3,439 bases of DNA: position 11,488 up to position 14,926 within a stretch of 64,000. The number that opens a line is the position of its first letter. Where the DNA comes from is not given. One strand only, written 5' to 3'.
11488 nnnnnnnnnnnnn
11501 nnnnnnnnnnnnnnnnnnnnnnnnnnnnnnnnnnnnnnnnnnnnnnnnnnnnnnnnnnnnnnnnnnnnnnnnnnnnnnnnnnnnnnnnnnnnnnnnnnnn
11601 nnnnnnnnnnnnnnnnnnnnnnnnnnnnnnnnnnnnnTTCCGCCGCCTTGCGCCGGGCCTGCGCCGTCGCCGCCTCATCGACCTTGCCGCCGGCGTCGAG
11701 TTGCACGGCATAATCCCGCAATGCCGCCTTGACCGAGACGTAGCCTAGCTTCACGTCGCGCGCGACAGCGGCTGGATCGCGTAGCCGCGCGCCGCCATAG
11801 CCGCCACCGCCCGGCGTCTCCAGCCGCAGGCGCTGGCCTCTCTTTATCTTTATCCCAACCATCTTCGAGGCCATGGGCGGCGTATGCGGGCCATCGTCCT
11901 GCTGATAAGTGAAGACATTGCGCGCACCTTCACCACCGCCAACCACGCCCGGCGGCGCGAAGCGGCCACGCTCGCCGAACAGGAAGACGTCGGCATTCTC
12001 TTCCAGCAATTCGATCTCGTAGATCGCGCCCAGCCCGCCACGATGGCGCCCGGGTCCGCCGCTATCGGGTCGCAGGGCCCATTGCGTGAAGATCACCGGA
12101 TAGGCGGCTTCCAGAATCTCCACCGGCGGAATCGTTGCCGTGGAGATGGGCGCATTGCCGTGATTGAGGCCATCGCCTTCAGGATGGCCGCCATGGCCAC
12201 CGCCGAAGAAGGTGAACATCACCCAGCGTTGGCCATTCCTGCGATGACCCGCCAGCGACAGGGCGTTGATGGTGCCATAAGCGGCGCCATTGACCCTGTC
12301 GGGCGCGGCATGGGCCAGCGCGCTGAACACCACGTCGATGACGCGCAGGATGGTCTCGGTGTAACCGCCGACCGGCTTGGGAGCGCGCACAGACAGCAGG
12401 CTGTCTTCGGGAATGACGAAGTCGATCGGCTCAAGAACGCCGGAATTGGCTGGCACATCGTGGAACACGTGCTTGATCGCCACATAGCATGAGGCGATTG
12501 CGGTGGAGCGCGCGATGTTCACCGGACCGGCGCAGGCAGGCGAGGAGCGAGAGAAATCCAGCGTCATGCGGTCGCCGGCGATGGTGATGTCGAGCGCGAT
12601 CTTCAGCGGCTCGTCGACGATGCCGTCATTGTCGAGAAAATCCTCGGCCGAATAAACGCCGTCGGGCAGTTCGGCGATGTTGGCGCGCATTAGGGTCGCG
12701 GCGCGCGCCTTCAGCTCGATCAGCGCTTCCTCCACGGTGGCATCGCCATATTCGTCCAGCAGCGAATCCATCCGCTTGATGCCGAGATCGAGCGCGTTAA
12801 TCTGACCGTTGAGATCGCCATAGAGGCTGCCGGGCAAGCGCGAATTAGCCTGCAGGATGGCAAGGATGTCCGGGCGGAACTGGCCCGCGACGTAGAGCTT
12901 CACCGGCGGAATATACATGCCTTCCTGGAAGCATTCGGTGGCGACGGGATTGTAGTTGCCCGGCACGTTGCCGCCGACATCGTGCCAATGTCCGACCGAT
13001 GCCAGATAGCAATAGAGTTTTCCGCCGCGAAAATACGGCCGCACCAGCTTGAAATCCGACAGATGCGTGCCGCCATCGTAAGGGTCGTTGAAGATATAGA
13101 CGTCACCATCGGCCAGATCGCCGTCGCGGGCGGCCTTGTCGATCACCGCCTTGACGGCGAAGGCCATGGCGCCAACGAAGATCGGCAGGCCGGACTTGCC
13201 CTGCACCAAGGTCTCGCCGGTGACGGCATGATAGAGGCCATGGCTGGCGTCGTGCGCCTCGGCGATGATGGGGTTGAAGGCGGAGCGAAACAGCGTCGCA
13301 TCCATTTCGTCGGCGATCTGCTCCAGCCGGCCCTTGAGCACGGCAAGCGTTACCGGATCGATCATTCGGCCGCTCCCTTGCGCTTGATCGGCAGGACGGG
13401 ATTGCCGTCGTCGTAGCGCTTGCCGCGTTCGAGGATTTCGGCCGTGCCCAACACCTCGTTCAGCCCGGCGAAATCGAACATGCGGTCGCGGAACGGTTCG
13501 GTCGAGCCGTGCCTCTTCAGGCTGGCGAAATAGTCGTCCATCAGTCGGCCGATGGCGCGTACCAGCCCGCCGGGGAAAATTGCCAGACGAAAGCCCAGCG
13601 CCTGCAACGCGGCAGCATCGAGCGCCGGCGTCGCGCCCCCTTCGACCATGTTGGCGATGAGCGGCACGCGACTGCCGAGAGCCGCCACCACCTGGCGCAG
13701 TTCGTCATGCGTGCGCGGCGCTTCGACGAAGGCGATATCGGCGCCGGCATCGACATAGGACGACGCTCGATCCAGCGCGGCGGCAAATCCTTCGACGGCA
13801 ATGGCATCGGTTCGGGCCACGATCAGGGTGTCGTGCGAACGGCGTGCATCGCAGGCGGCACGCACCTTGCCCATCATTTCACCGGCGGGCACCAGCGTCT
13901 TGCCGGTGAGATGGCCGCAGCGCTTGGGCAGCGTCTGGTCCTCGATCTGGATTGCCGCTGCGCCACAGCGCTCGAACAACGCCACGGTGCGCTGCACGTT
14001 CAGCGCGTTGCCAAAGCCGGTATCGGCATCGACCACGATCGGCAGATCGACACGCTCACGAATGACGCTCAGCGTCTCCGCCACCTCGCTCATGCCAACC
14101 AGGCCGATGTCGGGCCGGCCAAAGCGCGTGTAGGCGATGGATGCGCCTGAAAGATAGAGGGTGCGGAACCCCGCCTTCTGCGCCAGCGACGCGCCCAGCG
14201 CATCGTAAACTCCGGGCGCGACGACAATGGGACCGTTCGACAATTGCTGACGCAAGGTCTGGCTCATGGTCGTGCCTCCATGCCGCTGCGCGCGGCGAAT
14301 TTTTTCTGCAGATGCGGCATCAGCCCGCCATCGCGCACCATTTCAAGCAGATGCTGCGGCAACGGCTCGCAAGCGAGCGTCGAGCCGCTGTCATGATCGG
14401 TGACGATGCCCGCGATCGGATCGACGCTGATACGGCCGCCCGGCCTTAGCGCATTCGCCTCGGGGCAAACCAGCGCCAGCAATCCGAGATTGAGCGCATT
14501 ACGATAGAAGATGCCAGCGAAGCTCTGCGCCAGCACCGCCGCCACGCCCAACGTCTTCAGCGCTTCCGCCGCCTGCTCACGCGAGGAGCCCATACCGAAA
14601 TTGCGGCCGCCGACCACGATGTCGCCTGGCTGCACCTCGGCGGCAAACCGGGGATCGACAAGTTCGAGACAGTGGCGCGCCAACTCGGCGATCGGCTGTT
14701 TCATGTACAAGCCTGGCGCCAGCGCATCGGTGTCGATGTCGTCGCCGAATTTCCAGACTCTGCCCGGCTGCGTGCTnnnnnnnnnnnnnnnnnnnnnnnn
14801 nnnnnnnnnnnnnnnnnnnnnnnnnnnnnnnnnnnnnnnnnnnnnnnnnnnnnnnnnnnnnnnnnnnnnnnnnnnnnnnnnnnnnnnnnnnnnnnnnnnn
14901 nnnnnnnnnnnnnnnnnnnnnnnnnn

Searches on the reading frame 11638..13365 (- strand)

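Call 76: search_protein_families(library=ncbifam, proteins=[window:11638-13365:-], max_evalue=1e-10)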
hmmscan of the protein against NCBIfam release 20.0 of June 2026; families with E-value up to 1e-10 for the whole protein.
window:11638-13365:- (576 aa): 2 families
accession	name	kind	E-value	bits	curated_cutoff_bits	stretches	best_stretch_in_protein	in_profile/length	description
NF050157.1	CapLactmsBetCapB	equivalog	3.2e-96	322.8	1000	1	2-572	1-576/577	caprolactamase subunit beta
NF042976.1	AcphenoCarb_ApcD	equivalog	3.4e-41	141.3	1500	1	2-448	29-484/685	acetophenone carboxylase subunit delta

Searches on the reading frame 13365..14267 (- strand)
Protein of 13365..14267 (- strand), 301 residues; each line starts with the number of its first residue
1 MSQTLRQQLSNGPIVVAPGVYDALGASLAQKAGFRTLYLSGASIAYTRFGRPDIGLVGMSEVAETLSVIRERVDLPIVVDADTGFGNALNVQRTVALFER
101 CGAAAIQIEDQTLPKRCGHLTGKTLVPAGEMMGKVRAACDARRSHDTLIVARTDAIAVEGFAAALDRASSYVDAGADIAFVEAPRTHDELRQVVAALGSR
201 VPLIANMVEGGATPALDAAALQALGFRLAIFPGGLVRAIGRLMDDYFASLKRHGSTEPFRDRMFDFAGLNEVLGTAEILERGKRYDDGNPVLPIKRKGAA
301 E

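Call 74: search_protein_families(library=pfam, proteins=[window:13365-14267:-], max_evalue=0.00001)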
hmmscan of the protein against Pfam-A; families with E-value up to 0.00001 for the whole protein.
window:13365-14267:- (301 aa): 2 families
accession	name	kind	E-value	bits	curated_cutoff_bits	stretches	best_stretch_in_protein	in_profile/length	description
PF13714.12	PEP_mutase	-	1.7e-42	146.1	31.5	1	9-247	4-236/240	Phosphoenolpyruvate phosphomutase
PF00463.27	ICL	-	7.4e-16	58.2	26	1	76-174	151-252/526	Isocitrate lyase family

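Call 76: search_protein_families(library=ncbifam, proteins=[window:13365-14267:-], max_evalue=1e-10)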
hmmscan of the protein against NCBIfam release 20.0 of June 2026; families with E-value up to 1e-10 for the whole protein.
window:13365-14267:- (301 aa): 8 families
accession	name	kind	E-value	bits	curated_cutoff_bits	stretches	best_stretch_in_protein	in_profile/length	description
TIGR02317.1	prpB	equivalog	6.8e-85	284.7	354.4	1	3-274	3-271/285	methylisocitrate lyase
NF008455.0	PRK11320.1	equivalog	1.6e-71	240.9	353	1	5-274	11-278/295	methylisocitrate lyase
TIGR02319.1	CPEP_Pphonmut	equivalog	2.1e-62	211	420.05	1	3-284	6-288/294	carboxyvinyl-carboxyphosphonate phosphorylmutase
TIGR02321.1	Pphn_pyruv_hyd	equivalog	9.4e-36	123.4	374.4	1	3-255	5-258/290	phosphonopyruvate hydrolase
TIGR02320.1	PEP_mutase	equivalog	4.7e-32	111.1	319.55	1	5-264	1-271/284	phosphoenolpyruvate mutase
TIGR01346.1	isocit_lyase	equivalog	7.2e-20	70.9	275.9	1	75-179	151-258/527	isocitrate lyase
NF011645.0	PRK15063.1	equivalog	3.2e-18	65.8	562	1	75-168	148-244/430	isocitrate lyase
NF005074.0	PRK06498.1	equivalog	5.1e-12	45.2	446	1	75-157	179-265/531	isocitrate lyase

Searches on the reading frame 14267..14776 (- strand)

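Call 76: search_protein_families(library=ncbifam, proteins=[window:14267-14776:-], max_evalue=1e-10)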
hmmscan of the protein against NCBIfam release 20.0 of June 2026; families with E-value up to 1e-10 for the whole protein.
window:14267-14776:- (170 aa): 10 families
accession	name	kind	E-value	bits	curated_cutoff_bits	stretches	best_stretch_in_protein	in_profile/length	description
TIGR02087.1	LEUD_arch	subfamily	8.5e-51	171.8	108.95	1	5-158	1-156/157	LeuD/DmdB family oxidoreductase small subunit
NF040625.1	HacB2_Meth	equivalog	3.3e-44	150.2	230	1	5-158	6-158/161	homoaconitase small subunit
TIGR02084.1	leud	equivalog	2.8e-41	140.8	245.85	1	5-157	1-155/156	3-isopropylmalate dehydratase small subunit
NF010629.0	PRK14023.1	equivalog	3.2e-40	137.7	229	1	6-159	3-157/166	homoaconitate hydratase small subunit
NF040604.2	HacB_Meth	equivalog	2.1e-38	131.7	230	1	5-156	5-157/159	homoaconitase small subunit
TIGR00139.1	h_aconitase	equivalog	4.2e-22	78.3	529.9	1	11-106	539-637/709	homoaconitase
NF002458.0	PRK01641.1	subfamily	1.8e-19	70.1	167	1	46-108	63-125/202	3-isopropylmalate dehydratase small subunit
NF005558.0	PRK07229.1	equivalog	1.8e-18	66.4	612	1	8-105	476-579/647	aconitate hydratase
TIGR01342.1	acon_putative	hypoth_equivalog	1.8e-14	52.9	719.15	1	10-105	477-582/655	putative aconitate hydratase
TIGR00171.1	leuD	equivalog_domain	3.4e-12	46.6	116.25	1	49-108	68-127/188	3-isopropylmalate dehydratase small subunit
